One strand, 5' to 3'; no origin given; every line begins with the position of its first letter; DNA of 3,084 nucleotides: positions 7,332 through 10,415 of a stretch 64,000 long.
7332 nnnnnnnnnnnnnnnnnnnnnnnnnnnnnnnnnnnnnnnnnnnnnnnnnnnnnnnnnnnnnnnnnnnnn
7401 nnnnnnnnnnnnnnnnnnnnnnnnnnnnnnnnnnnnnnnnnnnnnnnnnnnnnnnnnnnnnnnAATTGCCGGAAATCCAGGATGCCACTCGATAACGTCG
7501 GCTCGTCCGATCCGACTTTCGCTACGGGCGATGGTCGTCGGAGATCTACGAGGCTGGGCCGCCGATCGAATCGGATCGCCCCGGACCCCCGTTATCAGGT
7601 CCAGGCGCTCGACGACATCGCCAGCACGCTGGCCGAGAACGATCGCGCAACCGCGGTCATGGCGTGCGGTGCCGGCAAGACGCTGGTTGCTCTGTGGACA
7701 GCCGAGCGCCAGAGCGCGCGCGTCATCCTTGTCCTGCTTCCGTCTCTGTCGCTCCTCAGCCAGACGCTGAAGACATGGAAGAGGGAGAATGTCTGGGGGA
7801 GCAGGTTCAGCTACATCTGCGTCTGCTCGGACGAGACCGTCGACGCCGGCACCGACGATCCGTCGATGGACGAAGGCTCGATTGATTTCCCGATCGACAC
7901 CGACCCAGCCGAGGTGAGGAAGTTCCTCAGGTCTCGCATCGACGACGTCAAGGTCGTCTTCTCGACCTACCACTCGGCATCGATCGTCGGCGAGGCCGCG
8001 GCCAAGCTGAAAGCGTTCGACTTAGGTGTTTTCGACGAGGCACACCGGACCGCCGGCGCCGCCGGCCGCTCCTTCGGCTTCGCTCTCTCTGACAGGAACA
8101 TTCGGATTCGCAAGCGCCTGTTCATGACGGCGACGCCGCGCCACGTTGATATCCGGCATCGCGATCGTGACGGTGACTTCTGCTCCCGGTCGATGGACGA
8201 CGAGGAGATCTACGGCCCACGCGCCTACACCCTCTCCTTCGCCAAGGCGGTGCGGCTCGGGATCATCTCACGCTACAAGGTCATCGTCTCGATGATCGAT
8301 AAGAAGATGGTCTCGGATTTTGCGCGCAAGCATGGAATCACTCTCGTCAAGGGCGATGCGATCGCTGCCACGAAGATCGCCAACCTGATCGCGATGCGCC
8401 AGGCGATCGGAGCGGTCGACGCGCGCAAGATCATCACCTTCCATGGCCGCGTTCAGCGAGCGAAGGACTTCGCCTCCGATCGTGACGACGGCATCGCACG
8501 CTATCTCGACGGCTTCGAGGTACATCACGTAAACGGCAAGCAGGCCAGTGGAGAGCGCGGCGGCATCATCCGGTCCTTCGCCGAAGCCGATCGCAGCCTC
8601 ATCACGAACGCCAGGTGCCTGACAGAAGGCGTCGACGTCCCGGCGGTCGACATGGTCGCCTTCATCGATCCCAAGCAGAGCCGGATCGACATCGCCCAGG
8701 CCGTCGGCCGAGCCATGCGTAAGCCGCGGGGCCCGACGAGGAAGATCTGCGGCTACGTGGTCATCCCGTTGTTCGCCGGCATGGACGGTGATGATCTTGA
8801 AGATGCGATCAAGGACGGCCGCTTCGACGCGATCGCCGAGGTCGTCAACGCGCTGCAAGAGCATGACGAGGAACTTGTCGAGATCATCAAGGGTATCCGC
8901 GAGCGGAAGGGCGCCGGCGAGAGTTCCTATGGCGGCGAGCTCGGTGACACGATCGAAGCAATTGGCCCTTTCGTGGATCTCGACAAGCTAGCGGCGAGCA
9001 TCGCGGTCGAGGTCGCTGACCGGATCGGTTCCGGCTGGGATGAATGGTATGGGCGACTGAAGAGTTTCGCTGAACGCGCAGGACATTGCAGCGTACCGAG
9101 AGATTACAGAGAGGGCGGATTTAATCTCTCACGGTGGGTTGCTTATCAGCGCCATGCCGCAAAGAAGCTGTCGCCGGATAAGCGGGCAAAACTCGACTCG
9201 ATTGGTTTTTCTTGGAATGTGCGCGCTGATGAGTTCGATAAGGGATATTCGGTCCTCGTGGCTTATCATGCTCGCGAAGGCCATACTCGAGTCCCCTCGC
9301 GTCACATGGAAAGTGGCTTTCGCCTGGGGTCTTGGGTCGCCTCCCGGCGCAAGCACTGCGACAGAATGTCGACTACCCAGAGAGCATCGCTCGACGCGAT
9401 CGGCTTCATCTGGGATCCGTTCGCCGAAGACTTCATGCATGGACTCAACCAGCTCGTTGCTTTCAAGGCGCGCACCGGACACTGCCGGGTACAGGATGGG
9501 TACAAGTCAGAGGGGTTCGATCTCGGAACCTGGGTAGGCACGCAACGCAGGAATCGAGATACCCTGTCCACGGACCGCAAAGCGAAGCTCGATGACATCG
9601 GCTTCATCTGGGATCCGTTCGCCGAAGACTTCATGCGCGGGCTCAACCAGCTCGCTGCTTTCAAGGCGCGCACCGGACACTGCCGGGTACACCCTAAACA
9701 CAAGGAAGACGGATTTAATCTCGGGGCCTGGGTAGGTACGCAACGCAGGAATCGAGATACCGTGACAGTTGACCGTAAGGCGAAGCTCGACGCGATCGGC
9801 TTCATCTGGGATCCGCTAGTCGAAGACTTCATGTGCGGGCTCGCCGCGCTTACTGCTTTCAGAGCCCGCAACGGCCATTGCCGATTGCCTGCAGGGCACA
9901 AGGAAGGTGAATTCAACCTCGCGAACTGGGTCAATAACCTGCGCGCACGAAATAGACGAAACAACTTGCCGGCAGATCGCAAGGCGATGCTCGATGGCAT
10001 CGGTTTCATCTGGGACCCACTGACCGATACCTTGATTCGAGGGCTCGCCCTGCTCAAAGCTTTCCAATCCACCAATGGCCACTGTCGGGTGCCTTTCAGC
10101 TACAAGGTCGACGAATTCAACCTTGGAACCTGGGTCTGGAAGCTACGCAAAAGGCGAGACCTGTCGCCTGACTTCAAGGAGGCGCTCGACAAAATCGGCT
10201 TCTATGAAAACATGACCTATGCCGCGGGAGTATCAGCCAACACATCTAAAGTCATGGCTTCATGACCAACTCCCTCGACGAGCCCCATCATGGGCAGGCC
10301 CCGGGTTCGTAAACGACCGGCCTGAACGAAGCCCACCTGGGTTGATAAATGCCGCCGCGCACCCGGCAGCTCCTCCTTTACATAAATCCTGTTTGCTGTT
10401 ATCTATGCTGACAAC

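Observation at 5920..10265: Operon of two unknown proteins and an SF2 DEAH helicase ending in a tandem HA-domain array encoded by about 198-bp DNA repeats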

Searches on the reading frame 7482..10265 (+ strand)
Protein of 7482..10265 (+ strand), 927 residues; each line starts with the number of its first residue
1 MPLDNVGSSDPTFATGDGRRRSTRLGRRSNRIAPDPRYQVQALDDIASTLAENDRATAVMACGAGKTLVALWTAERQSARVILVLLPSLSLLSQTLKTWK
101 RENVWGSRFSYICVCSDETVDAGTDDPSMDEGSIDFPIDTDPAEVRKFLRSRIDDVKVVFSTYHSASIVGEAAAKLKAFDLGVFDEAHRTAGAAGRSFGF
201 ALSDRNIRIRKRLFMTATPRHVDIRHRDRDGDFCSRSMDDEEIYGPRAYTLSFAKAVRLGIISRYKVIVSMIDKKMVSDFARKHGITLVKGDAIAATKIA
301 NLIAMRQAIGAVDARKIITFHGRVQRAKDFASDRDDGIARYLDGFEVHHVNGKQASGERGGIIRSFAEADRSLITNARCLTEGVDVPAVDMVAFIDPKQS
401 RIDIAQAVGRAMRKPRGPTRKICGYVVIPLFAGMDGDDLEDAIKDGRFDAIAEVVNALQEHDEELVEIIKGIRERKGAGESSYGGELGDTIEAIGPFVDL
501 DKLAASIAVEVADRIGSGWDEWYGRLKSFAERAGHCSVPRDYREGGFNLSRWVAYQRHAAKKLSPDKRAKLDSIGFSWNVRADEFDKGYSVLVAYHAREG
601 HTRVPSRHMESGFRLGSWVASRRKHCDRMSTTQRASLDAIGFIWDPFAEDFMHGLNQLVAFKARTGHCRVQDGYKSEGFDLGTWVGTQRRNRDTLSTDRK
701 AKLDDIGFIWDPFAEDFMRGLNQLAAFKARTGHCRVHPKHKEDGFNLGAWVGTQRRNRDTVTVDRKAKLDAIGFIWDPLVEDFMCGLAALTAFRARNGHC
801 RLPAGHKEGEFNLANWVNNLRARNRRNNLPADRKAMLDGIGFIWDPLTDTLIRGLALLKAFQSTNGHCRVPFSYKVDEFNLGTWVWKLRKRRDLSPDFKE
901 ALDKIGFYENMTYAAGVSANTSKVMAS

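Call 6: search_protein_families(library=pfam, proteins=[window:7482-10265:+], max_evalue=0.1)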
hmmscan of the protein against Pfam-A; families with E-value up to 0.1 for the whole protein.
window:7482-10265:+ (927 aa): 5 families
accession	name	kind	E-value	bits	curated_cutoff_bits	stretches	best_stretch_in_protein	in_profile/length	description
PF03457.19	HA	-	4.6e-103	338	28.4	6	519-576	5-64/64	Helicase associated domain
PF04851.21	ResIII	-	2.1e-15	57.5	22.5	1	37-220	6-163/164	Type III restriction enzyme, res subunit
PF00271.37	Helicase_C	-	2.8e-11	44.1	23.5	1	313-413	14-108/110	Helicase conserved C-terminal domain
PF00270.35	DEAD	-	3e-09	37.3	26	1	39-220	4-161/167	DEAD/DEAH box helicase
PF03338.20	Pox_J1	-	0.0044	17.4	27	0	761-784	47-70/145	Poxvirus J1 protein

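Call 7: search_protein_families(library=padloc, proteins=[window:7482-10265:+], max_evalue=0.1)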
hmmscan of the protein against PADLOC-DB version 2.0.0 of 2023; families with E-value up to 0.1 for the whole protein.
window:7482-10265:+ (927 aa): 12 families
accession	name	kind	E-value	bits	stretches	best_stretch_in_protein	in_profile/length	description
PDLC03597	REase_MTase_IIG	-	2.7e-74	248.6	1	38-472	171-650/1646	Type IIG restriction enzyme-methyltransferase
PDLC03051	REase_MTase_I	-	6.2e-46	154.2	1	38-470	181-653/1591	Type I restriction enzyme-methyltransferase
PDLC02707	PbeA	-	5e-17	59.7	1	37-431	255-635/672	PbeA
PDLC02704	PbeA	-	7.5e-11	39.2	1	313-430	529-648/682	PbeA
PDLC02706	PbeA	-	3.6e-09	33.8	2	356-417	601-662/722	PbeA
PDLC01439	typeIV_DinG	-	1.4e-05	22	1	38-97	19-77/575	CAS-IV-A; associated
PDLC02705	PbeA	-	0.00012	18.4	1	349-429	555-636/691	PbeA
PDLC03658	mREase_IV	-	0.00016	17.5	1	350-415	481-546/953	Type IV methyl-directed restriction enzyme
PDLC03049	REase_I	-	0.0026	13.8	0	36-73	168-207/807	Type I restriction enzyme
PDLC04987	PDC-S28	-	0.025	10.9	1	39-98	41-102/846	-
PDLC03047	REase_I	-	0.04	9.6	0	37-71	346-381/1107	Type I restriction enzyme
PDLC01763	Cas3b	-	0.051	10.3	1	57-97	267-311/762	-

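Call 16: search_protein_families(library=phrogs, proteins=[window:7482-10265:+], max_evalue=0.001)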
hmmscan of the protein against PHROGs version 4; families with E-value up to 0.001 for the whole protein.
window:7482-10265:+ (927 aa): 4 families
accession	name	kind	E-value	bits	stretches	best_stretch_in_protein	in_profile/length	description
phrog_16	-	DNA, RNA and nucleotide metabolism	3.2e-35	122.6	1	38-421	276-590/986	DNA helicase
phrog_62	-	DNA, RNA and nucleotide metabolism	2.8e-12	46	1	38-219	700-849/1881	DNA helicase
phrog_16694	-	unknown function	7e-06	25.2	0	346-417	593-663/1010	-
phrog_9690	-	DNA, RNA and nucleotide metabolism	1.1e-05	25.6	1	346-416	187-258/306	DNA helicase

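Call 20: find_homologous_proteins(query=window:7482-10265:+)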
Query window:7482-10265:+ (927 aa): 7836 proteins with E <= 0.001 among 8000 candidates; the best 120 are listed.
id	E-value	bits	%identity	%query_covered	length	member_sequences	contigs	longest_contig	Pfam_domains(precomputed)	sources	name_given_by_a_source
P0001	0.0e+0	2136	100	100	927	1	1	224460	PF00270.36,PF00271.38,PF03457.20,PF04851.22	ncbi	-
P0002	0.0e+0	1626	49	95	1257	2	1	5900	PF00270.36,PF00271.38,PF03457.20,PF04851.22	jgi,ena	-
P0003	0.0e+0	1462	52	95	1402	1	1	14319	PF00270.36,PF00271.38,PF03457.20,PF04851.22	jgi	jgi:superfamily II DNA or RNA helicase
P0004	0.0e+0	1454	46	95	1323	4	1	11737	PF00270.36,PF20734.3,PF25891.2,PF00271.38,PF03457.20,PF04851.22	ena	-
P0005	0.0e+0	1451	49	95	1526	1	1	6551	PF13224.12,PF00270.36,PF00271.38,PF03457.20,PF04851.22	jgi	jgi:superfamily II DNA or RNA helicase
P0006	0.0e+0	1424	48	95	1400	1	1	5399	PF00270.36,PF00271.38,PF03457.20,PF04851.22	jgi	jgi:superfamily II DNA or RNA helicase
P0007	0.0e+0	1351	49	96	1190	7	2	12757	PF00270.36,PF00271.38,PF03457.20,PF04851.22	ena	-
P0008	0.0e+0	1342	51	95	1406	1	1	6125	PF00270.36,PF00271.38,PF03457.20,PF04851.22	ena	-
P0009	0.0e+0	1332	54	91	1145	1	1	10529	PF00270.36,PF00271.38,PF03457.20,PF04851.22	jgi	jgi:superfamily II DNA or RNA helicase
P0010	0.0e+0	1316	50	95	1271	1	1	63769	PF11679.14,PF00270.36,PF03755.19,PF23300.4,PF00271.38,PF01486.23,PF10000.16,PF03457.20,PF04851.22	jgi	jgi:superfamily II DNA or RNA helicase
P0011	0.0e+0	1316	54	95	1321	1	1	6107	PF00270.36,PF00271.38,PF03457.20,PF04851.22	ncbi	-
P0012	0.0e+0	1313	45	94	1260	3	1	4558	PF00270.36,PF00271.38,PF03457.20,PF04851.22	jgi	-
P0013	0.0e+0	1303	47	94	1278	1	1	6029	PF00270.36,PF00271.38,PF03457.20,PF04851.22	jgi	jgi:superfamily II DNA or RNA helicase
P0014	0.0e+0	1286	49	95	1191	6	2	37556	PF00270.36,PF00271.38,PF03457.20,PF04851.22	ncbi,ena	-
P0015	0.0e+0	1284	46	94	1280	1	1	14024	PF00270.36,PF00271.38,PF03457.20,PF04851.22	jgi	jgi:superfamily II DNA or RNA helicase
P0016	0.0e+0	1283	49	94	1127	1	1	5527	PF00270.36,PF00271.38,PF03457.20,PF04851.22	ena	-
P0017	0.0e+0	1280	53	95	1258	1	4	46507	PF00270.36,PF00271.38,PF03457.20,PF04851.22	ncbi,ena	-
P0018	0.0e+0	1278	49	94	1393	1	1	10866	PF00270.36,PF00271.38,PF20488.4,PF03457.20,PF04851.22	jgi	-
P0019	0.0e+0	1276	45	95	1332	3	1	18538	PF00270.36,PF00271.38,PF18467.8,PF03457.20,PF04851.22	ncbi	-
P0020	0.0e+0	1275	48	95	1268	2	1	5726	PF00270.36,PF00271.38,PF03457.20,PF04851.22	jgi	jgi:superfamily II DNA or RNA helicase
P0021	0.0e+0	1270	43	94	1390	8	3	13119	PF00270.36,PF14056.12,PF00271.38,PF18467.8,PF03457.20,PF04851.22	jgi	jgi:superfamily II DNA or RNA helicase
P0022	0.0e+0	1262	53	95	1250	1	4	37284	PF00270.36,PF03152.22,PF00271.38,PF03457.20,PF04851.22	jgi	jgi:superfamily II DNA or RNA helicase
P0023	0.0e+0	1251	53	95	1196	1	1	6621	PF00270.36,PF00271.38,PF03457.20,PF04851.22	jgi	jgi:superfamily II DNA or RNA helicase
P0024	0.0e+0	1243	44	95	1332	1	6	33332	PF00270.36,PF00271.38,PF03457.20,PF04851.22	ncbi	-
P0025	0.0e+0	1241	53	95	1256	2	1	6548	PF00270.36,PF00271.38,PF03457.20,PF04851.22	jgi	jgi:superfamily II DNA or RNA helicase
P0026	0.0e+0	1235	43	95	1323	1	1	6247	PF15084.12,PF00270.36,PF25260.2,PF24347.2,PF00271.38,PF18467.8,PF03457.20,PF04851.22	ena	-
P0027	0.0e+0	1231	48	95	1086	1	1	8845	PF00270.36,PF00271.38,PF03457.20,PF04851.22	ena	-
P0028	0.0e+0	1228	50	95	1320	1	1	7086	PF00270.36,PF00271.38,PF03457.20,PF04851.22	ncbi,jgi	jgi:superfamily II DNA or RNA helicase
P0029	0.0e+0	1222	44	94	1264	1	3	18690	PF00270.36,PF00271.38,PF18467.8,PF03457.20,PF04851.22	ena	-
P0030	0.0e+0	1219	44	95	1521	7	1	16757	PF01767.22,PF00270.36,PF10335.15,PF24347.2,PF00271.38,PF03457.20,PF04851.22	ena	-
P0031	0.0e+0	1218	48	95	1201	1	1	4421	PF00270.36,PF00271.38,PF03457.20,PF04851.22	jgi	jgi:superfamily II DNA or RNA helicase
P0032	0.0e+0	1217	44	61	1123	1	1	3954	PF16893.12,PF00271.38,PF03457.20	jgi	jgi:hypothetical protein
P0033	0.0e+0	1216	44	94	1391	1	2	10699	PF00270.36,PF00271.38,PF03457.20,PF04851.22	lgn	-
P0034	0.0e+0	1215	52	94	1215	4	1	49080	PF00270.36,PF00271.38,PF03457.20,PF04851.22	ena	-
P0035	0.0e+0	1209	48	95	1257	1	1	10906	PF00270.36,PF00271.38,PF03457.20,PF04851.22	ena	-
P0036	0.0e+0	1198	48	94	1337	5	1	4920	PF00270.36,PF16893.12,PF00271.38,PF03457.20,PF04851.22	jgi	jgi:superfamily II DNA or RNA helicase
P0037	0.0e+0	1196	49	95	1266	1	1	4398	PF01248.32,PF00270.36,PF16893.12,PF00271.38,PF03457.20,PF04851.22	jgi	jgi:superfamily II DNA or RNA helicase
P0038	0.0e+0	1190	44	95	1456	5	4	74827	PF00270.36,PF00271.38,PF03457.20,PF04851.22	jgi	jgi:superfamily II DNA or RNA helicase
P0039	0.0e+0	1188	48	95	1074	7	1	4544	PF00270.36,PF00271.38,PF03457.20,PF04851.22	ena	-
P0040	0.0e+0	1186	49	96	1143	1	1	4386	PF00270.36,PF00271.38,PF03457.20,PF04851.22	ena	-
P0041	0.0e+0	1186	50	95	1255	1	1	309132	PF00270.36,PF25260.2,PF00271.38,PF10000.16,PF03457.20,PF04851.22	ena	-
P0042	0.0e+0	1186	52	95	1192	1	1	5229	PF00270.36,PF00271.38,PF03457.20,PF04851.22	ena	-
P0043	0.0e+0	1185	43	95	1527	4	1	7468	PF00270.36,PF03338.22,PF00271.38,PF03457.20,PF04851.22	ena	-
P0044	0.0e+0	1182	44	94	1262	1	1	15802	PF00270.36,PF00271.38,PF03457.20,PF04851.22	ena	-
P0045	0.0e+0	1181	49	94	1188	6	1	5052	PF00270.36,PF02735.23,PF00271.38,PF03457.20,PF04851.22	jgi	-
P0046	0.0e+0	1179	45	94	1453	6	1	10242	PF00270.36,PF00271.38,PF03457.20,PF04851.22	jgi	jgi:superfamily II DNA or RNA helicase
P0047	0.0e+0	1178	47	94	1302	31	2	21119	PF00270.36,PF00271.38,PF03457.20,PF04851.22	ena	-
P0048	0.0e+0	1175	49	94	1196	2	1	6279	PF00270.36,PF00271.38,PF03457.20,PF04851.22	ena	-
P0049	0.0e+0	1169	44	94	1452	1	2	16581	PF00270.36,PF00271.38,PF03457.20,PF04851.22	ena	-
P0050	0.0e+0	1169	44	95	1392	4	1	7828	PF00270.36,PF00271.38,PF03457.20,PF04851.22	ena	-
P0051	0.0e+0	1168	44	95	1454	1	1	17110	PF00270.36,PF10335.15,PF24347.2,PF00271.38,PF03457.20,PF04851.22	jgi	jgi:superfamily II DNA or RNA helicase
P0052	0.0e+0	1159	51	84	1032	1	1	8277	PF00271.38,PF03457.20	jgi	jgi:superfamily II DNA or RNA helicase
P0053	0.0e+0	1152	49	91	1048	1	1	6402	PF00270.36,PF00271.38,PF03457.20,PF04851.22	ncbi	-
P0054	0.0e+0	1151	48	88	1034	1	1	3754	PF00271.38,PF03457.20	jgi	jgi:superfamily II DNA or RNA helicase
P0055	0.0e+0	1148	44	95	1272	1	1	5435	PF00270.36,PF00271.38,PF03457.20,PF04851.22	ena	-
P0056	0.0e+0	1144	44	95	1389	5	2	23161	PF11679.14,PF00270.36,PF09145.17,PF03755.19,PF02787.26,PF24347.2,PF00271.38,PF03457.20,PF04851.22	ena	-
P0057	0.0e+0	1144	44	94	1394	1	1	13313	PF00270.36,PF00271.38,PF18467.8,PF03457.20,PF04851.22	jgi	jgi:superfamily II DNA or RNA helicase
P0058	0.0e+0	1136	47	94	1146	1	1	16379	PF00270.36,PF00271.38,PF03457.20,PF04851.22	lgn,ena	-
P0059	0.0e+0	1134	50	95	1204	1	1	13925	PF00270.36,PF00271.38,PF03457.20,PF04851.22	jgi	jgi:superfamily II DNA or RNA helicase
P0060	0.0e+0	1132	51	95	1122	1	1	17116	PF00270.36,PF00271.38,PF03457.20,PF04851.22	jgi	jgi:superfamily II DNA or RNA helicase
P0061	0.0e+0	1129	47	82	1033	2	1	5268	PF00271.38,PF03457.20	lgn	-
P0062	0.0e+0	1128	43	94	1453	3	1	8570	PF00270.36,PF00271.38,PF03457.20,PF04851.22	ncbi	-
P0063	0.0e+0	1128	48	95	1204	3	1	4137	PF00270.36,PF00271.38,PF03457.20,PF04851.22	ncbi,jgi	jgi:superfamily II DNA or RNA helicase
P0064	0.0e+0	1128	53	95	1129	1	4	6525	PF00270.36,PF00271.38,PF03457.20,PF04851.22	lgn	-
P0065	0.0e+0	1118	49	72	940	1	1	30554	PF16191.11,PF03152.22,PF00271.38,PF03457.20,PF08230.17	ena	-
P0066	0.0e+0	1118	45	94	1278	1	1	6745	PF00270.36,PF16203.12,PF00271.38,PF03457.20,PF04851.22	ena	-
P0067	0.0e+0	1117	44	95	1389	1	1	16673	PF00270.36,PF03755.19,PF24347.2,PF00271.38,PF18467.8,PF03457.20,PF04851.22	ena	-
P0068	0.0e+0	1117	50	95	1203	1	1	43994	PF00270.36,PF00271.38,PF03457.20,PF04851.22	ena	-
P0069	0.0e+0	1116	45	95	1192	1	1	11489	PF00270.36,PF00271.38,PF03457.20,PF04851.22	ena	-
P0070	0.0e+0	1115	49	94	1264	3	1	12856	PF00270.36,PF00271.38,PF03457.20,PF04851.22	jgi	jgi:superfamily II DNA or RNA helicase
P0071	0.0e+0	1115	49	94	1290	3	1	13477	PF00270.36,PF19938.5,PF00271.38,PF03457.20,PF04851.22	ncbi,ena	-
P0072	0.0e+0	1115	47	94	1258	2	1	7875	PF00270.36,PF00271.38,PF03457.20,PF04851.22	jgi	jgi:superfamily II DNA or RNA helicase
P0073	0.0e+0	1113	52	95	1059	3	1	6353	PF00270.36,PF00271.38,PF03457.20,PF04851.22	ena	-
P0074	0.0e+0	1112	46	94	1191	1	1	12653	PF00270.36,PF00271.38,PF03457.20,PF04851.22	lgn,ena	-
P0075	0.0e+0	1112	52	95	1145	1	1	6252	PF00270.36,PF00271.38,PF03457.20,PF04851.22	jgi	jgi:superfamily II DNA or RNA helicase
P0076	0.0e+0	1112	44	94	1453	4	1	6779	PF00270.36,PF00271.38,PF03457.20,PF04851.22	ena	-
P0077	0.0e+0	1112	50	95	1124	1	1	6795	PF00270.36,PF00271.38,PF03457.20,PF04851.22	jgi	jgi:superfamily II DNA or RNA helicase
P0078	0.0e+0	1108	51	89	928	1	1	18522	PF00270.36,PF00271.38,PF10000.16,PF03457.20,PF04851.22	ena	-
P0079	0.0e+0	1108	45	95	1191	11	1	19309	PF00270.36,PF25260.2,PF00271.38,PF03457.20,PF04851.22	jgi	jgi:superfamily II DNA or RNA helicase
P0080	0.0e+0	1105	47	94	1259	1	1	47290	PF00270.36,PF16203.12,PF00271.38,PF03457.20,PF04851.22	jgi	jgi:superfamily II DNA or RNA helicase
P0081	0.0e+0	1100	48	94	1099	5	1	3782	PF00270.36,PF00271.38,PF03457.20,PF04851.22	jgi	jgi:superfamily II DNA or RNA helicase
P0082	0.0e+0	1100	48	94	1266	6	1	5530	PF00270.36,PF19938.5,PF00271.38,PF03457.20,PF04851.22,PF08230.17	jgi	jgi:superfamily II DNA or RNA helicase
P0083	0.0e+0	1099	49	94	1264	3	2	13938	PF00270.36,PF00271.38,PF03457.20,PF04851.22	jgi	jgi:superfamily II DNA or RNA helicase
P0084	0.0e+0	1099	47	94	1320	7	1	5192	PF00270.36,PF00271.38,PF03457.20,PF04851.22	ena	-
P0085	0.0e+0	1096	49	94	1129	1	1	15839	PF00270.36,PF00271.38,PF03457.20,PF04851.22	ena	-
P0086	0.0e+0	1095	48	95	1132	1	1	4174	PF00270.36,PF00271.38,PF03457.20,PF04851.22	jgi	jgi:superfamily II DNA or RNA helicase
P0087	0.0e+0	1095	44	94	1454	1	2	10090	PF00270.36,PF00271.38,PF03457.20,PF04851.22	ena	-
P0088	0.0e+0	1093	50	96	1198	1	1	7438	PF00270.36,PF00271.38,PF03457.20,PF04851.22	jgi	jgi:superfamily II DNA or RNA helicase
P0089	0.0e+0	1091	43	94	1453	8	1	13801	PF16191.11,PF00270.36,PF00271.38,PF03457.20,PF04851.22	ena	-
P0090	0.0e+0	1090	51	94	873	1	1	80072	PF00270.36,PF00271.38,PF03457.20,PF04851.22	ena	-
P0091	0.0e+0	1089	43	85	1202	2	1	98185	PF11679.14,PF10335.15,PF01230.30,PF02787.26,PF24347.2,PF00271.38,PF18467.8,PF03457.20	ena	-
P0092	0.0e+0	1089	49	95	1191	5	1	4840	PF00270.36,PF00271.38,PF03457.20,PF04851.22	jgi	-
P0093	0.0e+0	1087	44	94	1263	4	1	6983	PF00270.36,PF00271.38,PF03457.20,PF04851.22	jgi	jgi:superfamily II DNA or RNA helicase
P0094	0.0e+0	1086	44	94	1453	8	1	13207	PF00270.36,PF00271.38,PF03457.20,PF04851.22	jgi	jgi:superfamily II DNA or RNA helicase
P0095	0.0e+0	1086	51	95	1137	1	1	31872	PF00270.36,PF00271.38,PF03457.20,PF04851.22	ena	-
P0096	0.0e+0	1086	50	94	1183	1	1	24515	PF00270.36,PF00271.38,PF03457.20,PF04851.22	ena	-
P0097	0.0e+0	1083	51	95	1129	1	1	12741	PF00270.36,PF00271.38,PF03457.20,PF04851.22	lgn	-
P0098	0.0e+0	1083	46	94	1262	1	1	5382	PF16191.11,PF00270.36,PF16203.12,PF00271.38,PF10000.16,PF03457.20,PF04851.22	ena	-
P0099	0.0e+0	1081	48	95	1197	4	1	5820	PF00270.36,PF00271.38,PF03457.20,PF04851.22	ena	-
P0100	0.0e+0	1080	42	95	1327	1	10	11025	PF00270.36,PF00271.38,PF03457.20,PF04851.22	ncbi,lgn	-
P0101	0.0e+0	1078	49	95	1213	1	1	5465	PF00270.36,PF00271.38,PF03457.20,PF04851.22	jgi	jgi:superfamily II DNA or RNA helicase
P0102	0.0e+0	1076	51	95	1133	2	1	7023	PF00270.36,PF00271.38,PF03457.20,PF04851.22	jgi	jgi:superfamily II DNA or RNA helicase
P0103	0.0e+0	1075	43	95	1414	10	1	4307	PF00270.36,PF00271.38,PF03457.20,PF04851.22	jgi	jgi:superfamily II DNA or RNA helicase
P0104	0.0e+0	1072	47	92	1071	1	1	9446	PF00271.38,PF03457.20,PF04851.22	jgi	jgi:superfamily II DNA or RNA helicase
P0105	0.0e+0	1070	54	95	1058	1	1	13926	PF00270.36,PF00271.38,PF03457.20,PF04851.22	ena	-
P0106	0.0e+0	1069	46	95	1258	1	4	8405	PF00270.36,PF16203.12,PF00271.38,PF03457.20,PF04851.22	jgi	jgi:superfamily II DNA or RNA helicase/ribosomal protein L7Ae-like RNA K-turn-binding protein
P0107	0.0e+0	1066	45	95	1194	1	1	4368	PF00270.36,PF00271.38,PF03457.20,PF04851.22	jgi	jgi:superfamily II DNA or RNA helicase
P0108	0.0e+0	1066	44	95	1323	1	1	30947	PF25703.2,PF00270.36,PF00271.38,PF18467.8,PF08188.16,PF03457.20,PF04851.22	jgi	jgi:superfamily II DNA or RNA helicase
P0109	0.0e+0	1065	52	87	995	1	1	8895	PF00270.36,PF00271.38,PF03457.20,PF04851.22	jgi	jgi:superfamily II DNA or RNA helicase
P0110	0.0e+0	1063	48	93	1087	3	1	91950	PF00270.36,PF00271.38,PF03457.20,PF04851.22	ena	-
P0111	0.0e+0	1059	47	94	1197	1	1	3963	PF00270.36,PF10335.15,PF25260.2,PF00271.38,PF03457.20,PF04851.22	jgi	-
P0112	0.0e+0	1059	43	95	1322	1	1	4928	PF00270.36,PF24347.2,PF00271.38,PF03457.20,PF04851.22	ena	-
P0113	0.0e+0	1058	52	95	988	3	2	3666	PF00270.36,PF00271.38,PF03457.20,PF04851.22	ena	-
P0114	0.0e+0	1054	48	91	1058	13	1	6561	PF00270.36,PF00271.38,PF03457.20,PF04851.22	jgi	-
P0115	0.0e+0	1054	48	94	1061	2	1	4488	PF00270.36,PF00271.38,PF03457.20,PF04851.22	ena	-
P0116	0.0e+0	1054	48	94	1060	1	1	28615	PF00270.36,PF00271.38,PF03457.20,PF04851.22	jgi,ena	-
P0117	0.0e+0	1053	45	95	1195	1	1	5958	PF00270.36,PF00271.38,PF03457.20,PF04851.22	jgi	jgi:superfamily II DNA or RNA helicase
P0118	0.0e+0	1053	45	95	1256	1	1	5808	PF00270.36,PF26670.1,PF24347.2,PF00271.38,PF03457.20,PF04851.22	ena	-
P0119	0.0e+0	1052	43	95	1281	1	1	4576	PF00270.36,PF00271.38,PF03457.20,PF04851.22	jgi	jgi:superfamily II DNA or RNA helicase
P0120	0.0e+0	1052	44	95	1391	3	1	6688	PF00270.36,PF00271.38,PF03457.20,PF04851.22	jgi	jgi:superfamily II DNA or RNA helicase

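Call 21: find_encoding_contigs(protein=P0001, flank=10000, max_places=4)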
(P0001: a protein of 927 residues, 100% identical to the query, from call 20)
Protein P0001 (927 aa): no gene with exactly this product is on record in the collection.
